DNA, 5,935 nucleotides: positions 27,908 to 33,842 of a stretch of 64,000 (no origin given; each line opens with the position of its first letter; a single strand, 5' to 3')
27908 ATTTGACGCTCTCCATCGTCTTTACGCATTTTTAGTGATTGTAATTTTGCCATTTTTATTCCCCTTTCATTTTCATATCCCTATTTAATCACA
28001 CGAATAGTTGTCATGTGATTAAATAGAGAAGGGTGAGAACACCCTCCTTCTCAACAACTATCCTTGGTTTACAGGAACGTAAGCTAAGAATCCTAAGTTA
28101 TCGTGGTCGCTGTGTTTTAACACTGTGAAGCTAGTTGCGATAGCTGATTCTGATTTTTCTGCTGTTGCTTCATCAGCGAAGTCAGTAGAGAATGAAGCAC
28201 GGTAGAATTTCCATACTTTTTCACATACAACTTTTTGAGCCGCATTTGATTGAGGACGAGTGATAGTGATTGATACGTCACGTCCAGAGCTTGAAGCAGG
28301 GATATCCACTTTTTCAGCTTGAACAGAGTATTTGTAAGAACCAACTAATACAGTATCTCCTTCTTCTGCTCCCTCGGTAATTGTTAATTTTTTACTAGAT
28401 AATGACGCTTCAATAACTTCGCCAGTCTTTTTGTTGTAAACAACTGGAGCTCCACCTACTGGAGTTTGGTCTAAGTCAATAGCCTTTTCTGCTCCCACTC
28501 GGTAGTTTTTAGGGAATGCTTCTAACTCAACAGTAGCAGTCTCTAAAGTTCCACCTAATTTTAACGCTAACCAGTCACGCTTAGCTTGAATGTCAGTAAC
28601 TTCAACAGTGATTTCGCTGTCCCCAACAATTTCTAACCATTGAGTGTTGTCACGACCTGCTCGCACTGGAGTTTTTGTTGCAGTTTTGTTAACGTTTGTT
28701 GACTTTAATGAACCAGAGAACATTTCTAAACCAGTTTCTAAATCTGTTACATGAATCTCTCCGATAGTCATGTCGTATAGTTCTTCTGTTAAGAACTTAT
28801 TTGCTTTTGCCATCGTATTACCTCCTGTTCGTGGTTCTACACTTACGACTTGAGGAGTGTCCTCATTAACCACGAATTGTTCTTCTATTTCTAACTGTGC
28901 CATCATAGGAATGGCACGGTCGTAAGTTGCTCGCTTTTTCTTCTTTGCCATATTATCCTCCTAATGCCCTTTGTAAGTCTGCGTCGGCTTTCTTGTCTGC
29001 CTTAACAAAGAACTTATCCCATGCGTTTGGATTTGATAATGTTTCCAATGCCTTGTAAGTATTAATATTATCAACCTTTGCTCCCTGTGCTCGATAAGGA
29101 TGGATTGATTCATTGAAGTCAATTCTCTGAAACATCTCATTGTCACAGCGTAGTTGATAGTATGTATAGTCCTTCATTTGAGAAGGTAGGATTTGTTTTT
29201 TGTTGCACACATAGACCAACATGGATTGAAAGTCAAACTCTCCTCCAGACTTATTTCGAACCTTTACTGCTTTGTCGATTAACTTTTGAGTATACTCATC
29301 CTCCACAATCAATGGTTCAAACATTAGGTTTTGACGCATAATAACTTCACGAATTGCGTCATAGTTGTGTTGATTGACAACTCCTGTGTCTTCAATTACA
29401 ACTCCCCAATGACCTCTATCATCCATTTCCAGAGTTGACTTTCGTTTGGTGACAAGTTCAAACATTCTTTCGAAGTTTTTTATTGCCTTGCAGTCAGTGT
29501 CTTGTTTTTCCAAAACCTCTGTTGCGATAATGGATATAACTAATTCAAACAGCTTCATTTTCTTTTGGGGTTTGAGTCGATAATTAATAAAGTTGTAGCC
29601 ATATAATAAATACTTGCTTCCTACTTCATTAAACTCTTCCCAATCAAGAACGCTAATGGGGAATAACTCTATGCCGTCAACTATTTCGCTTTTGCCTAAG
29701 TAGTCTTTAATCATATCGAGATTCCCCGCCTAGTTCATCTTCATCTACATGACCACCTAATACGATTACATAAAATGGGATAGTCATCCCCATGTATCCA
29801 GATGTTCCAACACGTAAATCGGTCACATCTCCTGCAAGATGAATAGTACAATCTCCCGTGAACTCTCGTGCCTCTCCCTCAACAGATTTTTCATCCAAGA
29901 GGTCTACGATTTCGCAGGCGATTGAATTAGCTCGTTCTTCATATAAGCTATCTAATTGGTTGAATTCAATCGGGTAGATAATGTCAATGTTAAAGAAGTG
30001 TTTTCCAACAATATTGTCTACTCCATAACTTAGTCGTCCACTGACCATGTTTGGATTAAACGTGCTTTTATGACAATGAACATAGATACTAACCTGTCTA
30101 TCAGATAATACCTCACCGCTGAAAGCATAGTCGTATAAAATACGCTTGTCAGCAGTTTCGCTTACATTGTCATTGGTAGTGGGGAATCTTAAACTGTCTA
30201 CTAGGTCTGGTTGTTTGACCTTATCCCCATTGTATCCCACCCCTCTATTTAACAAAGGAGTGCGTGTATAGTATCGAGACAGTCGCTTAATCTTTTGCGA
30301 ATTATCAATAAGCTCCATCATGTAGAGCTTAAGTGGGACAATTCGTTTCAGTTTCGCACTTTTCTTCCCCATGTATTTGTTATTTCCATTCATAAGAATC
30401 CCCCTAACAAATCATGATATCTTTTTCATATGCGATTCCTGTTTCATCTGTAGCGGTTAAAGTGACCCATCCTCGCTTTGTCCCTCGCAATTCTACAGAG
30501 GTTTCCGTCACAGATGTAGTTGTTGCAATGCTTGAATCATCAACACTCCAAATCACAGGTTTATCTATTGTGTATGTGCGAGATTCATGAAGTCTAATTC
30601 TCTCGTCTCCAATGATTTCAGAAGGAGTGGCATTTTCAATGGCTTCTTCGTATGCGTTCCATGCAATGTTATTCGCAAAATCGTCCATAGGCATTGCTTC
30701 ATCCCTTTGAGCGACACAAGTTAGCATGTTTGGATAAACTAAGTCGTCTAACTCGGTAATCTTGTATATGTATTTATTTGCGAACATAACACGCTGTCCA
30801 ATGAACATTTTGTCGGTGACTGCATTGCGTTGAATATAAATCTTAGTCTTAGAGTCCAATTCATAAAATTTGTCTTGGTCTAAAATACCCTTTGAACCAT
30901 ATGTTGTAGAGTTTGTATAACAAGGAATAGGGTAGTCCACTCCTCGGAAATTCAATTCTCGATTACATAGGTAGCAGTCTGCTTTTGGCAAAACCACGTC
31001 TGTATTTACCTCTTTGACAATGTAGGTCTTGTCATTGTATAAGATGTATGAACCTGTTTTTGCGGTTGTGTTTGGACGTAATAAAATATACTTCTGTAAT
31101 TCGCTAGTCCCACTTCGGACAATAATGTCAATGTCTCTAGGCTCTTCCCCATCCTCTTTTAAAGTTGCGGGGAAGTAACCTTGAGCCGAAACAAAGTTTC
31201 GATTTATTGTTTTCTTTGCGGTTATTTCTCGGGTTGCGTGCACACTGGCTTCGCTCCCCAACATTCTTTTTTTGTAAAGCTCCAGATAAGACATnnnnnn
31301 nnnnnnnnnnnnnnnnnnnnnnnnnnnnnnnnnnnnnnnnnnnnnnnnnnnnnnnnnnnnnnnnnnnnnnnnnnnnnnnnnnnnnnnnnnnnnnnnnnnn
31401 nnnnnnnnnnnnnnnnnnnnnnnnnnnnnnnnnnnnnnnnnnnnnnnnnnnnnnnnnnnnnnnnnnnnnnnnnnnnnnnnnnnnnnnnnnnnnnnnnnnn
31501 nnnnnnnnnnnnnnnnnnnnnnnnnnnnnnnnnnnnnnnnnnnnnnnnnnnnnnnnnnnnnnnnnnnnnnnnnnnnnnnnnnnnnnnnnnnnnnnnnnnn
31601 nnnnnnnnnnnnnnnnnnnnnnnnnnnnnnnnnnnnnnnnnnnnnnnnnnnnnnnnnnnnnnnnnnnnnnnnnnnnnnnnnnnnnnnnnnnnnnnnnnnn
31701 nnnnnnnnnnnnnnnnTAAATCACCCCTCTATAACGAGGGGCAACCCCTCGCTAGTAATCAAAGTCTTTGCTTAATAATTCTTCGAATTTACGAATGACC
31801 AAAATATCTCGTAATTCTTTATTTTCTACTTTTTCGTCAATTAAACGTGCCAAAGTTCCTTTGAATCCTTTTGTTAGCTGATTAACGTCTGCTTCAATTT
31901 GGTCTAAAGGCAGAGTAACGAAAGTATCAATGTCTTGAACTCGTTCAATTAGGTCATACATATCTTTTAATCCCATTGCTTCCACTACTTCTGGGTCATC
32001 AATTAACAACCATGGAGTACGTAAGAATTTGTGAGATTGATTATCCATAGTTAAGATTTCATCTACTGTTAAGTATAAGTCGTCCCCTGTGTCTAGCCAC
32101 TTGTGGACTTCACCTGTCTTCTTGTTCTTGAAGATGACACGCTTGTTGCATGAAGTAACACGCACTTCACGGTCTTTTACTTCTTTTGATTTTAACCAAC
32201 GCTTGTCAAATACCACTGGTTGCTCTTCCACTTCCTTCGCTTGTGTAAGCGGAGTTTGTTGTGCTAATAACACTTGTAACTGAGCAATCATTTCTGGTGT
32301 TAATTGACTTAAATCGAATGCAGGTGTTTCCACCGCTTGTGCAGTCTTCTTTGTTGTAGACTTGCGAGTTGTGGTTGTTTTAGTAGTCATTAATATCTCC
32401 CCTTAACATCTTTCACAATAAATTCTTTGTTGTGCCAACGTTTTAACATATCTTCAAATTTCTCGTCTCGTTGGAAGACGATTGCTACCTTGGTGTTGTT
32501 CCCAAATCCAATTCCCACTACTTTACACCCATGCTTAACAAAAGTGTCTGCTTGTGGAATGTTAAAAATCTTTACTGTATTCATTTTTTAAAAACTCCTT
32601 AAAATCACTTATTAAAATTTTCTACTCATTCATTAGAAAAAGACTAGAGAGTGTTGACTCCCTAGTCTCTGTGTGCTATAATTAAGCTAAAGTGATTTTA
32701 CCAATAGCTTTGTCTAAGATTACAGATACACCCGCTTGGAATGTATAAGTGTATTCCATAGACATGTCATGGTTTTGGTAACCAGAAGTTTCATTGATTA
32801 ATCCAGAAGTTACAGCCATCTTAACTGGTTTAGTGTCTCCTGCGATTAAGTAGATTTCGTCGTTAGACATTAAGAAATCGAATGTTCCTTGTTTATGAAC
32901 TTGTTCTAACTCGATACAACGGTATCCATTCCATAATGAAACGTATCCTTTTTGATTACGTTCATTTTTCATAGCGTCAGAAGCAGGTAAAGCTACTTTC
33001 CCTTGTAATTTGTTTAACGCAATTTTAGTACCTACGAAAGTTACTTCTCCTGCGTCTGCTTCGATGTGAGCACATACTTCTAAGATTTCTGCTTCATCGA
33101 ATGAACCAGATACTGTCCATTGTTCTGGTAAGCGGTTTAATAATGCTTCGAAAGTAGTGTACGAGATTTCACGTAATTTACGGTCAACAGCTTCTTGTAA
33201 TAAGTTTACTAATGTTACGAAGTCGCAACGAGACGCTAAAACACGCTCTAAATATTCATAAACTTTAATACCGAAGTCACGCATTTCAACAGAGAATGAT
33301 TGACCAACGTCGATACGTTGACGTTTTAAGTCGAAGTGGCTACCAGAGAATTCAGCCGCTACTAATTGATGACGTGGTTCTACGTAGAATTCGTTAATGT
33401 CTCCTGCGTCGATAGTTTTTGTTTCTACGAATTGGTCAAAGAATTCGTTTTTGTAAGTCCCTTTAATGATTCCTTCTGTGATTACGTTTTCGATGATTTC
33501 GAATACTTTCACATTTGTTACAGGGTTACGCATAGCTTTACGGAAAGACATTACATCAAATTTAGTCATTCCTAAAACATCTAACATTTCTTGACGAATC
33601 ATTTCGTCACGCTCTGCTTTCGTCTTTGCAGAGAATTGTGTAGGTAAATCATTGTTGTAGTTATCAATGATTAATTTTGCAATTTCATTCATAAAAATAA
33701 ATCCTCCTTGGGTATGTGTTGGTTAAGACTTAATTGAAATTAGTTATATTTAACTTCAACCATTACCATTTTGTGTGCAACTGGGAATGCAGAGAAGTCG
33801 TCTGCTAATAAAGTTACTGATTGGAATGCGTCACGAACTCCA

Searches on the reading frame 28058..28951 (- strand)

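Call 16: search_protein_families(library=phrogs, proteins=[window:28058-28951:-], max_evalue=0.00001)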
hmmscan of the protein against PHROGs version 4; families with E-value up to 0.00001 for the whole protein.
window:28058-28951:- (297 aa): 1 family
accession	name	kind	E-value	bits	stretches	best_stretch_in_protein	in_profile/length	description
phrog_2729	-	head and packaging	3.6e-13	50.4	1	52-290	4-244/252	virion structural protein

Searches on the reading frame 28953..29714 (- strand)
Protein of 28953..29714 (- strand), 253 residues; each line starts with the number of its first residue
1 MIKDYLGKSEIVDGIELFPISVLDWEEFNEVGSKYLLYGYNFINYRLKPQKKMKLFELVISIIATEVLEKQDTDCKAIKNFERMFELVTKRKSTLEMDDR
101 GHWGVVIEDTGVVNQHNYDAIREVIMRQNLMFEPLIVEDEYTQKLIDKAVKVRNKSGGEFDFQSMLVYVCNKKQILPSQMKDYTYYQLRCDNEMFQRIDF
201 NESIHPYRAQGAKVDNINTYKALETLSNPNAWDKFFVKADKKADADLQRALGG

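Call 16: search_protein_families(library=phrogs, proteins=[window:28953-29714:-], max_evalue=0.00001)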
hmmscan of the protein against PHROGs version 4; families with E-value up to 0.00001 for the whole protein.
window:28953-29714:- (253 aa): 1 family
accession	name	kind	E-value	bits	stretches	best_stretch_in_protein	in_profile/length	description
phrog_4051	-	unknown function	1.5e-07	32.2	1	79-200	85-216/247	-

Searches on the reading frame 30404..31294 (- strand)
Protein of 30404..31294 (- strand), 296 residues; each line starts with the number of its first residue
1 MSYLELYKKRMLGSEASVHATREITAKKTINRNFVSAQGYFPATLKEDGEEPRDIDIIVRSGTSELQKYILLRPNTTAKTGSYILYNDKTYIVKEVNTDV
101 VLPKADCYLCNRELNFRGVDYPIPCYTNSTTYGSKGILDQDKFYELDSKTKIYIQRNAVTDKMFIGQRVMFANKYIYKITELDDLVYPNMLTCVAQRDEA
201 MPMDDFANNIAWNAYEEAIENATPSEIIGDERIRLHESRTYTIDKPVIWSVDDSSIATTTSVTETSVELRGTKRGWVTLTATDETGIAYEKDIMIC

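Call 16: search_protein_families(library=phrogs, proteins=[window:30404-31294:-], max_evalue=0.00001)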
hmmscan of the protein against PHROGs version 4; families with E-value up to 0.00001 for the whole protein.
window:30404-31294:- (296 aa): 3 families
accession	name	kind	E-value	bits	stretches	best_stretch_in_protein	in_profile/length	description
phrog_10703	-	unknown function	6.1e-20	72.8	1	65-258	75-286/333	-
phrog_5251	-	unknown function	2.5e-19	70.7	1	1-221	1-236/244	-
phrog_16444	-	unknown function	4.1e-09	36.4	1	67-283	58-283/397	-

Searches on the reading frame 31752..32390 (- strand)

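Call 16: search_protein_families(library=phrogs, proteins=[window:31752-32390:-], max_evalue=0.00001)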
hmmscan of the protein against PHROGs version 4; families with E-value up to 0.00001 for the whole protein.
window:31752-32390:- (212 aa): 2 families
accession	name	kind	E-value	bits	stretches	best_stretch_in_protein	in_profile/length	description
phrog_13983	-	unknown function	2.6e-20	73.7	1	67-209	31-175/183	-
phrog_5329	-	unknown function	1.6e-16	61.5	1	32-211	29-213/219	-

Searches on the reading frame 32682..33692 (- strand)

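Call 16: search_protein_families(library=phrogs, proteins=[window:32682-33692:-], max_evalue=0.00001)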
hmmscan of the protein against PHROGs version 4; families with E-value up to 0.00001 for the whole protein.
window:32682-33692:- (336 aa): 3 families
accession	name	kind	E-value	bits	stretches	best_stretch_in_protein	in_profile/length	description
phrog_4088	-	unknown function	1.4e-63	216.2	1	2-333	5-329/332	-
phrog_22779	-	unknown function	1.2e-20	75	1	137-333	1-202/205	-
phrog_27131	-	unknown function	1.1e-08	36.3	1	2-126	6-119/119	-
